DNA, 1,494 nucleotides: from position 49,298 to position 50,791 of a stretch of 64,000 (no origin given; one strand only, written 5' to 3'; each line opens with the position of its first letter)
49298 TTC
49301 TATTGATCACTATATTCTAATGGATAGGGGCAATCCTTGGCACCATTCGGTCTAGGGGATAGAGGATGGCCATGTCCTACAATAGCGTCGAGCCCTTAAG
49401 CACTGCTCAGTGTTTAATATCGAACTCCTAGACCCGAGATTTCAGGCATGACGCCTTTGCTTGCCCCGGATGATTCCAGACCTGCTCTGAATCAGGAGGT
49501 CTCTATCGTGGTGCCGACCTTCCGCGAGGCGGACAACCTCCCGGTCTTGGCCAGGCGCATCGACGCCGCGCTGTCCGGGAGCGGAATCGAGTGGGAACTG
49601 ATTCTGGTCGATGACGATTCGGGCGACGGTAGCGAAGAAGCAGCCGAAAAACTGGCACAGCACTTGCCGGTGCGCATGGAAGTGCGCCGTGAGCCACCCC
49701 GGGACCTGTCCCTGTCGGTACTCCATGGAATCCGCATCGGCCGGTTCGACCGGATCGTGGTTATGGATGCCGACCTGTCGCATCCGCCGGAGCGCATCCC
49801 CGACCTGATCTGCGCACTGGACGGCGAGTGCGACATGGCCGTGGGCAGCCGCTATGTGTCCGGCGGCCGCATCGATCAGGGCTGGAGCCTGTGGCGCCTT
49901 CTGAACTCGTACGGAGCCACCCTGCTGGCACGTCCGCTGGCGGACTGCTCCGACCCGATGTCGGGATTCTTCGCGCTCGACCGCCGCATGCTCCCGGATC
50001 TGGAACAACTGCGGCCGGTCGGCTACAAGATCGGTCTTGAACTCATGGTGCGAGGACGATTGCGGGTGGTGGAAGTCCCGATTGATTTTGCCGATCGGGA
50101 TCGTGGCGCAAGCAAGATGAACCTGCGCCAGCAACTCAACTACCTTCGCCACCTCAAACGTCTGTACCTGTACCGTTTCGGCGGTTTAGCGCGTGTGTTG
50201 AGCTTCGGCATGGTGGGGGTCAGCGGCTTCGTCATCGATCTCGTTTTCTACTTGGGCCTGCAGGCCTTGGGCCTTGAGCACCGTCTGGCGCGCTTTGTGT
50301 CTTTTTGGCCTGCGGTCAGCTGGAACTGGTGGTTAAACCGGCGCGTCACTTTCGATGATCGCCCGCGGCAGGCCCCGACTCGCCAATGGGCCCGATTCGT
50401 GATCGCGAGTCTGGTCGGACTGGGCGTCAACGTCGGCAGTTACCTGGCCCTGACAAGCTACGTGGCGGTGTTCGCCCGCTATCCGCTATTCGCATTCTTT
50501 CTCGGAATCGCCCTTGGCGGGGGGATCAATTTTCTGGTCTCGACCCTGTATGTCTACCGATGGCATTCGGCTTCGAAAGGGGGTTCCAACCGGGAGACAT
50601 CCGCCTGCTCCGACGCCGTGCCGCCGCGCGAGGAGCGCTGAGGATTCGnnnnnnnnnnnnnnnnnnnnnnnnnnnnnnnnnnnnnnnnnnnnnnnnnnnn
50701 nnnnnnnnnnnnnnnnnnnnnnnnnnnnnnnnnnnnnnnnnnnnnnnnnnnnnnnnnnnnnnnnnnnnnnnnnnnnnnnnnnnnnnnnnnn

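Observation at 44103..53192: Gene set for a putative periplasmic protein O-mannosylation-like pathway in a Gram-negative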

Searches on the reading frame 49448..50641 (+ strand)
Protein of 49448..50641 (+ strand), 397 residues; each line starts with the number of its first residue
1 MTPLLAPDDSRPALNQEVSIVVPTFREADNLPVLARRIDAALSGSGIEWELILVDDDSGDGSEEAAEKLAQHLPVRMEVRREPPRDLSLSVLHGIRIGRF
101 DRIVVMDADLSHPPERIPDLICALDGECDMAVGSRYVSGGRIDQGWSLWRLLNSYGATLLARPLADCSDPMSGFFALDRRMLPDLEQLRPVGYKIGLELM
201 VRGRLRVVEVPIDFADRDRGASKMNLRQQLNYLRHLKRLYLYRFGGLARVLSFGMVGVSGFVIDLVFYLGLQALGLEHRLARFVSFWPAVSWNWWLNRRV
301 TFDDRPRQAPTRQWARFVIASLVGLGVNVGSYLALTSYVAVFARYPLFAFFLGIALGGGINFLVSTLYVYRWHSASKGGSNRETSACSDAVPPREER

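Call 3: search_protein_families(library=pfam, proteins=[window:49448-50641:+], max_evalue=0.01)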
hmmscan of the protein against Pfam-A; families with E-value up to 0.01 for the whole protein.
window:49448-50641:+ (397 aa): 3 families
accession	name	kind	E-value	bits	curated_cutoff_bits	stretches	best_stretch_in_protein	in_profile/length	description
PF00535.33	Glycos_transf_2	-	3.8e-24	85.9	23.3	1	19-179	1-161/168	Glycosyl transferase family 2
PF04138.20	GtrA_DPMS_TM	-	9.2e-20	71.4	26.1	1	253-369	2-116/117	GtrA/DPMS, transmembrane domain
PF13641.12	Glyco_tranf_2_3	-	2.8e-06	27.9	27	1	17-138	2-126/230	Glycosyltransferase like family 2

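Call 5: search_protein_families(library=ncbifam, proteins=[window:49448-50641:+], max_evalue=0.01)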
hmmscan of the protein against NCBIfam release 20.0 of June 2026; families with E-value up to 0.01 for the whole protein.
window:49448-50641:+ (397 aa): 13 families
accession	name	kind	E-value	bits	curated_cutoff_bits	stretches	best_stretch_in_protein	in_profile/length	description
NF007986.1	PRK10714.1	equivalog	1.2e-15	57.3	529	1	16-266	6-251/316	undecaprenyl-phosphate 4-deoxy-4-formamido-L-arabinose transferase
NF047588.1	GlcsyltransPgfSStrep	equivalog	1.8e-10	40.5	500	1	18-267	3-246/308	glycosyltransferase PgfS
NF041391.1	DPhHxTase_Halo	equivalog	4.5e-06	25.8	375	1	50-223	26-191/213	dolichyl-phosphate hexose transferase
NF038302.1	EPS_HpsE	equivalog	5.8e-05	22.2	300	1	17-80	2-65/307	hormogonium polysaccharide biosynthesis glycosyltransferase HpsE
TIGR03937.1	PgaC_IcaA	equivalog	6.6e-05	22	422.3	1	15-109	44-135/407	poly-beta-1,6-N-acetyl-D-glucosamine synthase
TIGR04283.1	glyco_like_mftF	equivalog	8e-05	22.3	182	1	18-72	1-52/221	TIGR04283 family arsenosugar biosynthesis glycosyltransferase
NF010496.0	PRK13915.1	equivalog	0.00012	21.3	262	1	15-120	30-138/307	glucosyl-3-phosphoglycerate synthase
TIGR03469.1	HpnB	hypoth_equivalog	0.00015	20.9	379.25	1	15-123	43-159/386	hopene-associated glycosyltransferase HpnB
NF053739.1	GlytfEpsEBac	equivalog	0.00082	18.4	450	1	33-107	15-90/265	glycosyltransferase EpsE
NF041875.1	EPS_EpsD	equivalog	0.00085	18.8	370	1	18-115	1-95/325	exopolysaccharide biosynthesis glycosyltransferase EpsD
NF007482.0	PRK10073.1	equivalog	0.00089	18.3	423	1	16-120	6-106/334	glycosyltransferase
NF045692.1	OglycostaseCruG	equivalog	0.0018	17.3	600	1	3-79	28-100/386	2'-O-glycosyltransferase CruG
NF047683.1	TeichurnBiosyTuaG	equivalog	0.0061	16.2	400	0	15-70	5-57/252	teichuronic acid biosynthesis protein TuaG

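Call 14: search_solved_structures(query=window:49448-50641:+, max_evalue=1, show_alignments=1)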
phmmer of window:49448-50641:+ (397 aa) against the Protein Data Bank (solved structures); distinct sequences matched with E-value up to 1: 14.
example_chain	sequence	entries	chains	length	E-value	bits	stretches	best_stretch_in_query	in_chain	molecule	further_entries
5mlz_A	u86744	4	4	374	7.8e-62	212.7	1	16-365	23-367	Dolichol monophosphate mannose synthase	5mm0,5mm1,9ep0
9bhc_C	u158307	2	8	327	7.7e-17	64.6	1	16-275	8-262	Undecaprenyl-phosphate 4-deoxy-4-formamido-L-arabinose transferase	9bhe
8vxh_A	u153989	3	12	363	9.6e-17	64.2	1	16-275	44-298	Undecaprenyl-phosphate 4-deoxy-4-formamido-L-arabinose transferase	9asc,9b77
9hwj_A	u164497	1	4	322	5.7e-15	58.4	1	16-265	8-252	Undecaprenyl-phosphate 4-deoxy-4-formamido-L-arabinose transferase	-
5ekp_C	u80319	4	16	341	1.3e-07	34.2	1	17-228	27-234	Uncharacterized glycosyltransferase sll0501 | Glycosyltransferase sll0501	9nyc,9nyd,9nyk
9nye_A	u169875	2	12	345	1.4e-07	34.1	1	17-229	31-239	Glycosyltransferase sll0501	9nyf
5eke_A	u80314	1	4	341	1.7e-07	33.8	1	17-188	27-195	Uncharacterized glycosyltransferase sll0501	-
2z87_A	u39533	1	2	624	0.0028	19.9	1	16-120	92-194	Chondroitin synthase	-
2z86_A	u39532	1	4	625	0.0028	19.9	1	16-120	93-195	Chondroitin synthase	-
6h1j_A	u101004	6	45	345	0.021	17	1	16-139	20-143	Probable ss-1,3-N-acetylglucosaminyltransferase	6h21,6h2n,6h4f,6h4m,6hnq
9omj_A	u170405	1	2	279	0.13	14.4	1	17-115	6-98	Glycosyltransferase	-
9omm_A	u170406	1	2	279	0.14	14.3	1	17-115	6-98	Glycosyltransferase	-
9omh_A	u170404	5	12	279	0.14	14.3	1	17-115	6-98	Glycosyltransferase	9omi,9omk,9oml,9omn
9jma_A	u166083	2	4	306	0.46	12.6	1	18-132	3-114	GalNAc(5)-diNAcBac-PP-undecaprenol beta-1,3-glucosyltransferase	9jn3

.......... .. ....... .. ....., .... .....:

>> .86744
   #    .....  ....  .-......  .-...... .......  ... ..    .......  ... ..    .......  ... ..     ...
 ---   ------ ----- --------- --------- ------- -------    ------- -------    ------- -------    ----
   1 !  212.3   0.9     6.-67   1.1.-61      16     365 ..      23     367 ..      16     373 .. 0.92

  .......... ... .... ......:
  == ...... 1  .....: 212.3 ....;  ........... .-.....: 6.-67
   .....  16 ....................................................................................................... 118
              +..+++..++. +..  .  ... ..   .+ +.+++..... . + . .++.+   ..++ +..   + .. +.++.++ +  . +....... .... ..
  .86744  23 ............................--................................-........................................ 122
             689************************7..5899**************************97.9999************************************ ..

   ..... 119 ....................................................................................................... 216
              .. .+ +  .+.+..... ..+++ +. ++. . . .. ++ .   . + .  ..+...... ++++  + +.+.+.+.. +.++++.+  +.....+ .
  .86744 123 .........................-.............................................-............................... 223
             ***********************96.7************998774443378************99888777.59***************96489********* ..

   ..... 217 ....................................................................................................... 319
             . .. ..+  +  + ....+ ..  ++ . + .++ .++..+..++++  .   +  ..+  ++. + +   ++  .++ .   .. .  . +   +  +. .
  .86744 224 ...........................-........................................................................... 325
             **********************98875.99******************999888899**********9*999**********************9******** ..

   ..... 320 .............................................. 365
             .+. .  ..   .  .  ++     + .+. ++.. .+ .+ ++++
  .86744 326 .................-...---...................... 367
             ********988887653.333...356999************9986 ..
